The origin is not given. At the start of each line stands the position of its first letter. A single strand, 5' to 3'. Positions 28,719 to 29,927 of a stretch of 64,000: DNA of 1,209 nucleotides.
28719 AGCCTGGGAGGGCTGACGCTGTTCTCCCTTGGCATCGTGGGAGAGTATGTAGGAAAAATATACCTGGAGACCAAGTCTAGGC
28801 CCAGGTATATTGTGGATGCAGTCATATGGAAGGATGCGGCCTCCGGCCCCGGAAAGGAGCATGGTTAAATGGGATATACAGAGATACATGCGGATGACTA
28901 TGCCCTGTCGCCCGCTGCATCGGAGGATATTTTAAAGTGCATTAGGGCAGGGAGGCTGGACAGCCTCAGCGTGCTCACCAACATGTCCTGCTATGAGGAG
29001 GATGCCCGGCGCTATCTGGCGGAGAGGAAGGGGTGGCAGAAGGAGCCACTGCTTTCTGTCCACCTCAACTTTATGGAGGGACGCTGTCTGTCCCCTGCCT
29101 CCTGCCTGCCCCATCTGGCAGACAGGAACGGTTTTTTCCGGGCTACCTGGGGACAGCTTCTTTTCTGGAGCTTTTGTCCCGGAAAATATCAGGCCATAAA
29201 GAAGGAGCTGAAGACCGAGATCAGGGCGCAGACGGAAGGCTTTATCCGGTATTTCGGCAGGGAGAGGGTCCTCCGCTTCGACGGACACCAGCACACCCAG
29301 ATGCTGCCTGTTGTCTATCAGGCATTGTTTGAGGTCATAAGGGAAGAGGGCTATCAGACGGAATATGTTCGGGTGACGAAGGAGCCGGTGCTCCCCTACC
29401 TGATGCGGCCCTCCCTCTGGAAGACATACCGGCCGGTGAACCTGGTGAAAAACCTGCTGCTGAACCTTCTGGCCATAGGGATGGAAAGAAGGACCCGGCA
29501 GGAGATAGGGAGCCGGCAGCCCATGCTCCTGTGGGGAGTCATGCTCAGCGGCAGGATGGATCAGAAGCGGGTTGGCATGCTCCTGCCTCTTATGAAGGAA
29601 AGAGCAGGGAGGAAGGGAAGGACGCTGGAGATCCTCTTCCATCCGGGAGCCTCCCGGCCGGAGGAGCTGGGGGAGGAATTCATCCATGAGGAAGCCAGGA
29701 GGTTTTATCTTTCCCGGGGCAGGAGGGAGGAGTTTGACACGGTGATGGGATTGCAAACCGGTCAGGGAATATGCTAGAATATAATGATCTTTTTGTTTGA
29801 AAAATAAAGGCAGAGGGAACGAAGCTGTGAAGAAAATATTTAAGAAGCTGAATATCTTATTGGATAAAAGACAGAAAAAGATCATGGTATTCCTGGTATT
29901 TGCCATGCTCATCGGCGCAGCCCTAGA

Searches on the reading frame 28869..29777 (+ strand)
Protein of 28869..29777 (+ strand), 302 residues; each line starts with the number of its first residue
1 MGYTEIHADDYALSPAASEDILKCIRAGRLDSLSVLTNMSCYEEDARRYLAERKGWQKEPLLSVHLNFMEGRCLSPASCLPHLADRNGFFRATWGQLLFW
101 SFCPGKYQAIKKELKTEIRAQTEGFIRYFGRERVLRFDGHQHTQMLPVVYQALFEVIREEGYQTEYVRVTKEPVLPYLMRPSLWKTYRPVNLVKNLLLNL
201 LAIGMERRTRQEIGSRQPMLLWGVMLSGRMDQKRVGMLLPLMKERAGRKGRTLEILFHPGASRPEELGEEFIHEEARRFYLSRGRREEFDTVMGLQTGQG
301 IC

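Call 73: search_protein_families(library=pfam, proteins=[window:28869-29777:+], max_evalue=0.0001)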
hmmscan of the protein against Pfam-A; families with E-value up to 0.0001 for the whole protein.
window:28869-29777:+ (302 aa): 1 family
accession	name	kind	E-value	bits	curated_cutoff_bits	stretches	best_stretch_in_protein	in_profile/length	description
PF04794.17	YdjC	-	3.1e-36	126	29.7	1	6-294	4-257/266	YdjC-like protein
